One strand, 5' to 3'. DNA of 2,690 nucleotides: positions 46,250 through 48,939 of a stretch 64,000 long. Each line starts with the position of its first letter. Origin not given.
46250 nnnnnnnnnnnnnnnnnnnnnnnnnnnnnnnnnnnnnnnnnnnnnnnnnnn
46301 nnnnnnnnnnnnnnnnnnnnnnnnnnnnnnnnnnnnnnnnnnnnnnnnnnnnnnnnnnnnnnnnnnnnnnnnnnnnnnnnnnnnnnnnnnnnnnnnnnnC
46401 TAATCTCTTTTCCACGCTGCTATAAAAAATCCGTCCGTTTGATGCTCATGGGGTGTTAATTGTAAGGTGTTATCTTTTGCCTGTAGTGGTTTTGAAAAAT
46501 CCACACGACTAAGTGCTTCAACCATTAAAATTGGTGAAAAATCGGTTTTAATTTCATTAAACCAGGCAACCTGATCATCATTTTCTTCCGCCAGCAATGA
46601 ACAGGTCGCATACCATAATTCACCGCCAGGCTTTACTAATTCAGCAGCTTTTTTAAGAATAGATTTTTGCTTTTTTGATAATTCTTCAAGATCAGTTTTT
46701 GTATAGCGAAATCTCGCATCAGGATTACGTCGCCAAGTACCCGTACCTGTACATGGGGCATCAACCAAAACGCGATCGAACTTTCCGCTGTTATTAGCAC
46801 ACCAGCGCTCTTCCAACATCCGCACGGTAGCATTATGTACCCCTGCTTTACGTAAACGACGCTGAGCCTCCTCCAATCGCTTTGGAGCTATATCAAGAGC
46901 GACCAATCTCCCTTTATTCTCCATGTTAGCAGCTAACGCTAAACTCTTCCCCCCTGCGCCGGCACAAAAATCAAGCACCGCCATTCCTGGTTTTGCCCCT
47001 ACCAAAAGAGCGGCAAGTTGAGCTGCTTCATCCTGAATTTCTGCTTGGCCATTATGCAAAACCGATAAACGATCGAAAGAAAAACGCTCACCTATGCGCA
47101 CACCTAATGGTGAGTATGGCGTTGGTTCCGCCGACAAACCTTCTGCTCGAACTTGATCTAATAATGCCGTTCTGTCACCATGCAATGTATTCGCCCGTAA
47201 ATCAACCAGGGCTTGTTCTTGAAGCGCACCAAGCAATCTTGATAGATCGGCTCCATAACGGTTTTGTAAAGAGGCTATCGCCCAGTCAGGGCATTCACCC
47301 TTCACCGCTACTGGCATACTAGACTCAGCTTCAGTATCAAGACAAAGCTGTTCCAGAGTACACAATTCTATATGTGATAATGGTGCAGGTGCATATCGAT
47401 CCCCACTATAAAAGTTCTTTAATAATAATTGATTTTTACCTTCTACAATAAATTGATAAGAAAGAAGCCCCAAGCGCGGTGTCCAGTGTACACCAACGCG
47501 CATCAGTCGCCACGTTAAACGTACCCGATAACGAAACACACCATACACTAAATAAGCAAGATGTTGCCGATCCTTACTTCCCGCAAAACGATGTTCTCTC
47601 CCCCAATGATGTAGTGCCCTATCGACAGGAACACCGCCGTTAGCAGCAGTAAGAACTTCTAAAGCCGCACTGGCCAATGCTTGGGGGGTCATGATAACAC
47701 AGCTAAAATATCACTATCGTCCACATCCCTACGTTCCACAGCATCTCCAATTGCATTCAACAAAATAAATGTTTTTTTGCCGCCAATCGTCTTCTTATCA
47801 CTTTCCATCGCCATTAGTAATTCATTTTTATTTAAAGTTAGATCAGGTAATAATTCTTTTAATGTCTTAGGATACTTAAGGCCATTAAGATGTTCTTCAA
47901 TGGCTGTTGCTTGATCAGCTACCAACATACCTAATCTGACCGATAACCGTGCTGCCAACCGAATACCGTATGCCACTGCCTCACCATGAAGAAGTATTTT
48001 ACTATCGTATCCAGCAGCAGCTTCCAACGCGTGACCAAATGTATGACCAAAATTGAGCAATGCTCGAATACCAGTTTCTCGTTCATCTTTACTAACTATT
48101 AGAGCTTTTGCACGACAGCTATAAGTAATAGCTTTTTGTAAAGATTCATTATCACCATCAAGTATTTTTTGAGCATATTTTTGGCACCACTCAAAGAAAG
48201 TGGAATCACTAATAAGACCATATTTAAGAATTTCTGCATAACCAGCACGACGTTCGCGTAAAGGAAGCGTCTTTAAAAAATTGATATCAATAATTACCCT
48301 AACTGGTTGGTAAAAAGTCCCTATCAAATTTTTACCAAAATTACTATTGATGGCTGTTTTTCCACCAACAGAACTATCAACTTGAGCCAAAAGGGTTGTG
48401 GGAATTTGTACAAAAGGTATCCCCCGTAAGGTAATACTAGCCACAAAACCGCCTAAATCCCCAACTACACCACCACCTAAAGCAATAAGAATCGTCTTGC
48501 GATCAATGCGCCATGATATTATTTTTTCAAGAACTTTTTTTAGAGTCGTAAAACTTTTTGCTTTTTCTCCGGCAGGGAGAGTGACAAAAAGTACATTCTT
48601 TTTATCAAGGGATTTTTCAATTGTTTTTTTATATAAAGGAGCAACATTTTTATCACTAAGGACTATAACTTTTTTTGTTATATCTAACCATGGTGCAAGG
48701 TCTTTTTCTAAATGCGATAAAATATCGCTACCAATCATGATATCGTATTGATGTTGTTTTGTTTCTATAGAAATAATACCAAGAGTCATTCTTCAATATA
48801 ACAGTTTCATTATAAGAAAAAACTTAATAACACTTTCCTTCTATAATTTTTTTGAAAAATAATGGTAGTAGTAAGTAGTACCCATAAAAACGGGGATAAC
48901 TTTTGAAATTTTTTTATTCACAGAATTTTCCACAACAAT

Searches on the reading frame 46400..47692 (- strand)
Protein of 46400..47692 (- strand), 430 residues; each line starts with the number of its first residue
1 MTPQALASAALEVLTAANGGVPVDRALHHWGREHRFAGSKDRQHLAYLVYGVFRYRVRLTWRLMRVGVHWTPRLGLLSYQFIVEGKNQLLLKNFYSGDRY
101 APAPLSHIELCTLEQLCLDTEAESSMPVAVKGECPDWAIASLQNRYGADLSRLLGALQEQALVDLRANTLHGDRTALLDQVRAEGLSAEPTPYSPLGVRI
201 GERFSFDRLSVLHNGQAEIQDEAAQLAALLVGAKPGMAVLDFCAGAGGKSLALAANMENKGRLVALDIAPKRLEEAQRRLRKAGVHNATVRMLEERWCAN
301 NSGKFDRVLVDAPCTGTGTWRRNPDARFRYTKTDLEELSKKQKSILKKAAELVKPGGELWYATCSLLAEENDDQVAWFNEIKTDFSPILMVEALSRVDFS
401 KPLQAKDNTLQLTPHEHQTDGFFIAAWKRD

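Call 54: search_protein_families(library=pfam, proteins=[window:46400-47692:-], max_evalue=0.001)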
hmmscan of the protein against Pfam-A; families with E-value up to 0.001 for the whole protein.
window:46400-47692:- (430 aa): 10 families
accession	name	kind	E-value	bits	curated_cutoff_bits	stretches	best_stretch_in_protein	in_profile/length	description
PF01189.24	Methyltr_RsmB-F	-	2.1e-45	155.3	27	1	234-426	7-197/199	16S rRNA methyltransferase RsmB/F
PF22458.1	RsmF-B_ferredox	-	2.6e-12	47.2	27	1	135-203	2-70/74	Methyltr_RsmF/B-like, ferredoxin-like domain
PF13847.12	Methyltransf_31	-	1.3e-11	44.9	27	1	234-371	2-119/145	Methyltransferase domain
PF13649.12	Methyltransf_25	-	6.4e-09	36.8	27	1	239-310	1-70/97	Methyltransferase domain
PF01209.24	Ubie_methyltran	-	9.5e-08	32.1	20.1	1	230-288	42-100/233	ubiE/COQ5 methyltransferase family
PF01135.25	PCMT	-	1.3e-05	25.5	20.3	1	230-312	68-150/210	Protein-L-isoaspartate(D-aspartate) O-methyltransferase (PCMT)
PF08242.18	Methyltransf_12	-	5.4e-05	24.3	30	0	240-309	1-70/98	Methyltransferase domain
PF05175.20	MTS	-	6.3e-05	23.1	23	0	222-313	18-107/170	Methyltransferase small domain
PF01728.25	FtsJ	-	0.00018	21.9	24.1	1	234-319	20-106/181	FtsJ-like methyltransferase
PF08241.18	Methyltransf_11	-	0.00095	20.2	21.2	0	240-308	1-64/95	Methyltransferase domain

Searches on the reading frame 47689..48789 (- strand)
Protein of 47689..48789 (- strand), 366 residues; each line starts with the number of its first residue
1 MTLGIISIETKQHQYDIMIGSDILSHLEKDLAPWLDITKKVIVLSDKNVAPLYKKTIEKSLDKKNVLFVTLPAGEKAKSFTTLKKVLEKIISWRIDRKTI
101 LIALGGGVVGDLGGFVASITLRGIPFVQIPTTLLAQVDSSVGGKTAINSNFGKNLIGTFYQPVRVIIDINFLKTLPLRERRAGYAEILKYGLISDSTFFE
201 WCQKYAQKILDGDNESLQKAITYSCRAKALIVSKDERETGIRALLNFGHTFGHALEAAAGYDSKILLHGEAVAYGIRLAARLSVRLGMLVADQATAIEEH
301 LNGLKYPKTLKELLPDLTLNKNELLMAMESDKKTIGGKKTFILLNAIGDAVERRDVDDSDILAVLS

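Call 54: search_protein_families(library=pfam, proteins=[window:47689-48789:-], max_evalue=0.001)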
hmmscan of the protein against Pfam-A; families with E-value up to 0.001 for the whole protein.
window:47689-48789:- (366 aa): 4 families
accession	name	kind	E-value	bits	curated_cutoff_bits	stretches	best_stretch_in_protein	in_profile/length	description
PF01761.26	DHQ_synthase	-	7.6e-47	158.2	24.2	1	69-180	2-113/115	3-dehydroquinate synthase N-terminal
PF24621.2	DHQS_C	-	4.3e-44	150.4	27.6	1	183-334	1-144/144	3-dehydroquinate synthase C-terminal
PF13685.12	Fe-ADH_2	-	1.9e-09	38.1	28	1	23-176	6-149/149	Iron-containing alcohol dehydrogenase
PF00465.25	Fe-ADH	-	3.2e-06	27.3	31.3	1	17-132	4-130/168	Iron-containing alcohol dehydrogenase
